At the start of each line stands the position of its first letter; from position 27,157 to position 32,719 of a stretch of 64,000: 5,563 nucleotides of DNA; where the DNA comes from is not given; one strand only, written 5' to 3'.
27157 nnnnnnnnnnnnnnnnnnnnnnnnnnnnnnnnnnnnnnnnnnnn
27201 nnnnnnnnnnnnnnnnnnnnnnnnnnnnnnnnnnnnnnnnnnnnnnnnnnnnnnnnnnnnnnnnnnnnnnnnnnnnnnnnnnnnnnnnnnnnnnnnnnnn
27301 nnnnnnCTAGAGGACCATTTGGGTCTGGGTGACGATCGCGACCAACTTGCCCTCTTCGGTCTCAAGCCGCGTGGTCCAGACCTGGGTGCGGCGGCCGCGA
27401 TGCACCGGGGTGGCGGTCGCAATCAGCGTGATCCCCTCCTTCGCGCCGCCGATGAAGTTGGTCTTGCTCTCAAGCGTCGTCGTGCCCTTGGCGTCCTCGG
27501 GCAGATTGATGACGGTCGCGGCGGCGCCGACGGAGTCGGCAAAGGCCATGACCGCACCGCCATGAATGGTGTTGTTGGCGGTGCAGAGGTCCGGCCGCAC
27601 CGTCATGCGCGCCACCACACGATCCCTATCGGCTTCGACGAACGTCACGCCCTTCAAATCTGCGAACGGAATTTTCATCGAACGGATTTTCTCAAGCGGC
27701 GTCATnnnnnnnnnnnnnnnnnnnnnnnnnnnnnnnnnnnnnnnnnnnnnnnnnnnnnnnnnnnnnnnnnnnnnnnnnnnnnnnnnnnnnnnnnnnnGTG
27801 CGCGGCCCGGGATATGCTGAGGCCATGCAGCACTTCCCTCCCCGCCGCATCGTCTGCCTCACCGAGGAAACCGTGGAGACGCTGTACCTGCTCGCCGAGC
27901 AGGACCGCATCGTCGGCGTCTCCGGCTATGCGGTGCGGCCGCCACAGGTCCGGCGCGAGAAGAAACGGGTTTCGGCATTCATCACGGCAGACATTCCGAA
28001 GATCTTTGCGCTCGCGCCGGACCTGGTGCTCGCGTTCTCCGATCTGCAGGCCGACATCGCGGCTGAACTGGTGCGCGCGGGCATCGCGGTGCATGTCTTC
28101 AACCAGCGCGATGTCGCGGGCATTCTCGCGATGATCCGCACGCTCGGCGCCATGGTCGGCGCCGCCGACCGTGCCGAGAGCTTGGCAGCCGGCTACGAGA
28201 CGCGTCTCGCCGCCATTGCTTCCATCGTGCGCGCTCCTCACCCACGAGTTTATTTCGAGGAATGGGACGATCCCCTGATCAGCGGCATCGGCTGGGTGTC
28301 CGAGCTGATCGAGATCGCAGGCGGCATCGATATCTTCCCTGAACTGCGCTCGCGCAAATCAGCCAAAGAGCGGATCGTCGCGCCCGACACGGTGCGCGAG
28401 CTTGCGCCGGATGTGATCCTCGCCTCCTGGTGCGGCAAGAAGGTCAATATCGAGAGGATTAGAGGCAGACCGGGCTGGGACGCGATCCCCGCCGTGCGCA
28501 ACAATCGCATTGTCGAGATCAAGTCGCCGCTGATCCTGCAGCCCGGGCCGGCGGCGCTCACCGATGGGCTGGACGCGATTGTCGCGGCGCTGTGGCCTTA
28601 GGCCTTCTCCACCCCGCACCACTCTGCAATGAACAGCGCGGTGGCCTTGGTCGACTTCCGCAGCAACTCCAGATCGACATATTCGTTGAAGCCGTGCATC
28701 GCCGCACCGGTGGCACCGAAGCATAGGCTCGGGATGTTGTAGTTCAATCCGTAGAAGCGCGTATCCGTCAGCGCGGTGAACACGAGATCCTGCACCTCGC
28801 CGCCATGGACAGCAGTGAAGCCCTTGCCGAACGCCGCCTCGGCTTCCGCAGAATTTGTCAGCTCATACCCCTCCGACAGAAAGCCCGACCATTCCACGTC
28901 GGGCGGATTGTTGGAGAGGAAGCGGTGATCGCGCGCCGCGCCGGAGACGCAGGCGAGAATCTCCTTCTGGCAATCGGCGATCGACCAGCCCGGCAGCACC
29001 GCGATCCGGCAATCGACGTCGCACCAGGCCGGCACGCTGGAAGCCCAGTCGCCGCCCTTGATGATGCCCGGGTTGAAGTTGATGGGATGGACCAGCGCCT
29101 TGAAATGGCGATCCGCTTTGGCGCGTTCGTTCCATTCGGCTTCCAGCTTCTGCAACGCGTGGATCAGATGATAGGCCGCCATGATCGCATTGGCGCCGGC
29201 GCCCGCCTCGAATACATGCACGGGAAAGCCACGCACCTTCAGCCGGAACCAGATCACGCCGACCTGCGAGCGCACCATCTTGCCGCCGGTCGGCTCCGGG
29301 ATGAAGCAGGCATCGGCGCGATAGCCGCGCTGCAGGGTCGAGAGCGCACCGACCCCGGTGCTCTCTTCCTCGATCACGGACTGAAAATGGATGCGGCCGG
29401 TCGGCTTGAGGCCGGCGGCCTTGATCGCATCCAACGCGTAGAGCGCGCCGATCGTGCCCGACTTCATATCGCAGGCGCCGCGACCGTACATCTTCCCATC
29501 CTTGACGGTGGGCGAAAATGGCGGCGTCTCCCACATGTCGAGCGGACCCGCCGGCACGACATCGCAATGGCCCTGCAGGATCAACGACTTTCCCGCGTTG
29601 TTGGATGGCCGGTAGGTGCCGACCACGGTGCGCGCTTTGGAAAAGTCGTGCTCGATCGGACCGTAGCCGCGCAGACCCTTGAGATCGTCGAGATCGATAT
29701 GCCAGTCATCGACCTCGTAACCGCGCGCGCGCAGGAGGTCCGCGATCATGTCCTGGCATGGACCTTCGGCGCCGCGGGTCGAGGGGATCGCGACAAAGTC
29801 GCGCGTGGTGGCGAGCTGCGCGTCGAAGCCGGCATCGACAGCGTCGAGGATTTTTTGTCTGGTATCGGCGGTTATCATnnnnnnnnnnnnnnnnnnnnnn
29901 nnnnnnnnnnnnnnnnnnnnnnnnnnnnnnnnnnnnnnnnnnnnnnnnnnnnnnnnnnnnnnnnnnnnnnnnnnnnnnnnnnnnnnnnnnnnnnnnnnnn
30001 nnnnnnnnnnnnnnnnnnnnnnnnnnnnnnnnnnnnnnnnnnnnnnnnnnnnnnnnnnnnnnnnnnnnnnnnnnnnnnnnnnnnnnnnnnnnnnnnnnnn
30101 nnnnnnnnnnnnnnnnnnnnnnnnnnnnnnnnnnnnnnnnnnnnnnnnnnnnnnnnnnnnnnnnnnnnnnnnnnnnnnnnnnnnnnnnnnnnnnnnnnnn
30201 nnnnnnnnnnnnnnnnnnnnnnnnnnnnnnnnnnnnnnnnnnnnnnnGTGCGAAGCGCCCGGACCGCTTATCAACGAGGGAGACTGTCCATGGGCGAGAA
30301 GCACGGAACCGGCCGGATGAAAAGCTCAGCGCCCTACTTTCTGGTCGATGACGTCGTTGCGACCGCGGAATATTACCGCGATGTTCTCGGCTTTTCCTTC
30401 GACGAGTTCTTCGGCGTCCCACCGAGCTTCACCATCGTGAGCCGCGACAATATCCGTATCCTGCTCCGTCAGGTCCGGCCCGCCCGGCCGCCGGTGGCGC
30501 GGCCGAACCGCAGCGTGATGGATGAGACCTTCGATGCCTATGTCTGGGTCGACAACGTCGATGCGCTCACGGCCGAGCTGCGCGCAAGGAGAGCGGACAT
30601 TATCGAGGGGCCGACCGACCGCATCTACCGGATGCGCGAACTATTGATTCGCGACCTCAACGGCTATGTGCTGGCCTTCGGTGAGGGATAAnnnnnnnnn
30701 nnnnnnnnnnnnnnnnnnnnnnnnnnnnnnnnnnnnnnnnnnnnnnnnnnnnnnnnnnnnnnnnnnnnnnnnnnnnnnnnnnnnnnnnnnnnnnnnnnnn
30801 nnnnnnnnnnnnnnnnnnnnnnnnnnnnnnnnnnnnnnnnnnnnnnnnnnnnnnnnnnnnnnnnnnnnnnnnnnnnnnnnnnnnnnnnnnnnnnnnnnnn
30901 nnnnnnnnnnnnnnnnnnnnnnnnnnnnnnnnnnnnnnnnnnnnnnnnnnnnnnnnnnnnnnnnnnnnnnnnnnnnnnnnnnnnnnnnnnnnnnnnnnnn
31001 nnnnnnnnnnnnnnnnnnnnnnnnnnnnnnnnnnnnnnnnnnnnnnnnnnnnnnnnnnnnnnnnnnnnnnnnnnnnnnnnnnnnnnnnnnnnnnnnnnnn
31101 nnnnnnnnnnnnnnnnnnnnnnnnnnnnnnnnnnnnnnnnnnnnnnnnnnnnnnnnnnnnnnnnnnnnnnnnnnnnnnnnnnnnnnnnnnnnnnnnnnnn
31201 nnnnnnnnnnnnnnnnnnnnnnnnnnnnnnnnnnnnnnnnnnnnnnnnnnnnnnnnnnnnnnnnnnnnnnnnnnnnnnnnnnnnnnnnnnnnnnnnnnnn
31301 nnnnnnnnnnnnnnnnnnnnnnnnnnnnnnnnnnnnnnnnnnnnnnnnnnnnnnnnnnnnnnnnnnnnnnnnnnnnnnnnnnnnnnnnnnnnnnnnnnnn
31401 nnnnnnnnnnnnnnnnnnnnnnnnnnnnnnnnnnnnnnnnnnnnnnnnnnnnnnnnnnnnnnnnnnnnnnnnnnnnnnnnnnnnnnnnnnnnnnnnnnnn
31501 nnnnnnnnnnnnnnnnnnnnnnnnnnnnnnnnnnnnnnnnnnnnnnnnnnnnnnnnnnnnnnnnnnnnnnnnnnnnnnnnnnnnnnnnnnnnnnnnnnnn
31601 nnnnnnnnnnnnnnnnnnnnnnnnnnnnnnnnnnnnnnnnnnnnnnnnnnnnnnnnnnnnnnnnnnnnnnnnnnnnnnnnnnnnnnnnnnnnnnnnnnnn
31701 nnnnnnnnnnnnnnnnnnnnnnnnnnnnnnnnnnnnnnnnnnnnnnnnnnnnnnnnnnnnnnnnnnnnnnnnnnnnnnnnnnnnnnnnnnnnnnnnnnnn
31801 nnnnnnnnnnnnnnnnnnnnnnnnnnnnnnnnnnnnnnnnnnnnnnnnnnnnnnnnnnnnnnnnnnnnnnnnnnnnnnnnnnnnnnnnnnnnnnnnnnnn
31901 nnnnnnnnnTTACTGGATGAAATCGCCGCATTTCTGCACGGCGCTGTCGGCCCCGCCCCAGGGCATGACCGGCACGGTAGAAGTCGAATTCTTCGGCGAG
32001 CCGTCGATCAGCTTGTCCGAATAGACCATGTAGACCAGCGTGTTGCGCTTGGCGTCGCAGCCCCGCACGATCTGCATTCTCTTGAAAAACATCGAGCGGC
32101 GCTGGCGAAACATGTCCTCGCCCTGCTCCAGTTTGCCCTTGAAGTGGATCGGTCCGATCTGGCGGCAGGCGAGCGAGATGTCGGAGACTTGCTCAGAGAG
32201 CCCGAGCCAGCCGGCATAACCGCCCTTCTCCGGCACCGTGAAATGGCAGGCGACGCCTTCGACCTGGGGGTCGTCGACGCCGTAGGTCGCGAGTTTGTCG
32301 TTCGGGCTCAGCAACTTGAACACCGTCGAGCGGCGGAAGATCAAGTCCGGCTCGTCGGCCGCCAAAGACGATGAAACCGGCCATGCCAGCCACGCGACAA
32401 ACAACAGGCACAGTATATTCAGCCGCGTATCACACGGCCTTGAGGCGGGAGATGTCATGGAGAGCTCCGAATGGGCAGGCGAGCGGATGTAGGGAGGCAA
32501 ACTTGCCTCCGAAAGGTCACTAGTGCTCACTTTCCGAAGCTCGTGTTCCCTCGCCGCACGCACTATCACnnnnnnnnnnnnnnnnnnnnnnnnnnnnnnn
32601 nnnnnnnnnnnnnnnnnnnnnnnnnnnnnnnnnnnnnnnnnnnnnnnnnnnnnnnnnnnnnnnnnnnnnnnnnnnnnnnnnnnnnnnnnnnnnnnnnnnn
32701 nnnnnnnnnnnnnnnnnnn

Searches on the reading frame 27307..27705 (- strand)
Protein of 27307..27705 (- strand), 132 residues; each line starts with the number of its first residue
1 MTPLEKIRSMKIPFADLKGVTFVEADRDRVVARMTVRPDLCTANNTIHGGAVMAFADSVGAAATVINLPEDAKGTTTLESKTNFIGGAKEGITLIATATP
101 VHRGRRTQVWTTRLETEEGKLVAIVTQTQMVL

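Call 94: search_protein_families(library=pfam, proteins=[window:27307-27705:-], max_evalue=0.00001)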
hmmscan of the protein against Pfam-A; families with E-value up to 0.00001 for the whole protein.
window:27307-27705:- (132 aa): 2 families
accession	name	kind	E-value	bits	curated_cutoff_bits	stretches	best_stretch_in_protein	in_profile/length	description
PF03061.28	4HBT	-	2.5e-14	53.8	20.6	1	44-123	1-79/79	Thioesterase superfamily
PF13622.12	4HBT_3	-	2.3e-08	34.6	24.3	1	40-126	5-79/83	Acyl-CoA thioesterase N-terminal domain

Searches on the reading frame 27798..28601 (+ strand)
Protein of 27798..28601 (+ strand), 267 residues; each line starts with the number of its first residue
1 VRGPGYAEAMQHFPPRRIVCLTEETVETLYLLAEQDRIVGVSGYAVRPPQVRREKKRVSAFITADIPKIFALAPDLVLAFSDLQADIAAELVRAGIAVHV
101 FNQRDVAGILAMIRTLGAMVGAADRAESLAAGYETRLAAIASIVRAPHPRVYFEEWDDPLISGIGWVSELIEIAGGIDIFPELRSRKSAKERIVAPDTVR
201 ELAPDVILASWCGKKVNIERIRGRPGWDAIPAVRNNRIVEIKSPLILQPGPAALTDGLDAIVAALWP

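Call 94: search_protein_families(library=pfam, proteins=[window:27798-28601:+], max_evalue=0.00001)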
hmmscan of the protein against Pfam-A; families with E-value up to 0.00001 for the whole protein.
window:27798-28601:+ (267 aa): 1 family
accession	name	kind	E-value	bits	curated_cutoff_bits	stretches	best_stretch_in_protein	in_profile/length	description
PF01497.23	Peripla_BP_2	-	5.3e-41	141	27.5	1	18-243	1-233/235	Periplasmic binding protein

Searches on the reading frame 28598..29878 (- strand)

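Call 94: search_protein_families(library=pfam, proteins=[window:28598-29878:-], max_evalue=0.00001)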
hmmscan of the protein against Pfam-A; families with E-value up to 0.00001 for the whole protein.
window:28598-29878:- (426 aa): 2 families
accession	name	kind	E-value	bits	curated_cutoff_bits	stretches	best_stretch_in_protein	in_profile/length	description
PF01546.33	Peptidase_M20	-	4.4e-34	118.6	24.6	1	100-418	1-205/206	Peptidase family M20/M25/M40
PF07687.19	M20_dimer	-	4.4e-16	59.2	21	1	205-316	3-104/107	Peptidase dimerisation domain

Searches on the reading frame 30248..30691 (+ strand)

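Call 94: search_protein_families(library=pfam, proteins=[window:30248-30691:+], max_evalue=0.00001)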
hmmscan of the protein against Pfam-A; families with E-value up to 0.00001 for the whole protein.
window:30248-30691:+ (147 aa): 1 family
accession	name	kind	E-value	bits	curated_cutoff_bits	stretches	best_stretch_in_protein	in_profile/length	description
PF00903.31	Glyoxalase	-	1.1e-07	32.7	20.6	1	32-144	8-121/121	Glyoxalase/Bleomycin resistance protein/Dioxygenase superfamily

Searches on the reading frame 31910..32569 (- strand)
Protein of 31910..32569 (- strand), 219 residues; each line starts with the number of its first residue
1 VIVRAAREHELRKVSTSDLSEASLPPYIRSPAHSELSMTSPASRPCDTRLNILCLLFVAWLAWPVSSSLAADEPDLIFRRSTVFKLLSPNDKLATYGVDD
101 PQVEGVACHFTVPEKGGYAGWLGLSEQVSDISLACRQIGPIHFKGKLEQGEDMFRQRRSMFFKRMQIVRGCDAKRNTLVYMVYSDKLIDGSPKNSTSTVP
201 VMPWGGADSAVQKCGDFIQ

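Call 94: search_protein_families(library=pfam, proteins=[window:31910-32569:-], max_evalue=0.00001)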
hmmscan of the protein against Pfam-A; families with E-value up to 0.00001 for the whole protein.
window:31910-32569:- (219 aa): 1 family
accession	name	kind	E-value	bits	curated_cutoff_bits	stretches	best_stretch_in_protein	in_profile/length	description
PF05981.17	CreA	-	5.7e-48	162.7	25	1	78-204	2-131/131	CreA protein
